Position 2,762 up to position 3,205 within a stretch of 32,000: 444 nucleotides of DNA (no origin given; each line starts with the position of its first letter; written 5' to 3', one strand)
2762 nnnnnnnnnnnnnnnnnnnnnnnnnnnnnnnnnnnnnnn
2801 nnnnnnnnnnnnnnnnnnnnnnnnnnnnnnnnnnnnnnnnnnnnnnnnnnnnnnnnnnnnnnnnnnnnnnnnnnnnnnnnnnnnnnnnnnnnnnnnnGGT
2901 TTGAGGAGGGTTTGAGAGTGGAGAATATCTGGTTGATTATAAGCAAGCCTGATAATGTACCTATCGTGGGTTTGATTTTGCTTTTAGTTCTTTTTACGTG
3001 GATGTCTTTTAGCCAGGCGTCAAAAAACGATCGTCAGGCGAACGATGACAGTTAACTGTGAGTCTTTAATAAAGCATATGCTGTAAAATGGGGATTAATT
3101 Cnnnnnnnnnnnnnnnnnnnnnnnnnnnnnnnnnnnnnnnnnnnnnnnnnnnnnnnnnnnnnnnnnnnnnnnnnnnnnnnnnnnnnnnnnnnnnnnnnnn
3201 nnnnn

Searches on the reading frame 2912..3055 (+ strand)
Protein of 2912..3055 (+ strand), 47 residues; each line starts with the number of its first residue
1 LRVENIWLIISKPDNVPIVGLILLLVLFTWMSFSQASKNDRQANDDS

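Call 4: search_protein_families(library=pfam, proteins=[window:2912-3055:+], max_evalue=0.01)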
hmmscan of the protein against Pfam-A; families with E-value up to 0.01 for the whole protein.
window:2912-3055:+ (47 aa): 0 families

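Call 58: find_homologous_proteins(query=window:2912-3055:+, max_evalue=1)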
Query window:2912-3055:+ (47 aa): 7 proteins with E <= 1 among 7 candidates.
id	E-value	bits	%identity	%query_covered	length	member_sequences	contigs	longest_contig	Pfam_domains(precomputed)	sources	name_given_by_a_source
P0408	2.5e-21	90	98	96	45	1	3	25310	-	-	-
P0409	2.9e-19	84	91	94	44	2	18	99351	-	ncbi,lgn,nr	ncbi:MAG: hypothetical protein SCALA701_11040 [Candidatus Scalindua sp.]|nr:MAG: hypothetical protei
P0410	1.5e-18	82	89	94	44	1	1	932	-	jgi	jgi:hypothetical protein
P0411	7.2e-18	80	84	96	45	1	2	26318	-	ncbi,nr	ncbi:MAG: hypothetical protein GY941_28475 [Planctomycetes bacterium]|nr:hypothetical protein [Planc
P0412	8.2e-18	80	84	96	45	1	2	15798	-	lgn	-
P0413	2.9e-17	78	84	94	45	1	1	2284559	-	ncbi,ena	-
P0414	1.1e-15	73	82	96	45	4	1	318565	-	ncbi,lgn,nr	ncbi:MAG: hypothetical protein MRK02_02490 [Candidatus Scalindua sp.]|nr:hypothetical protein [Candi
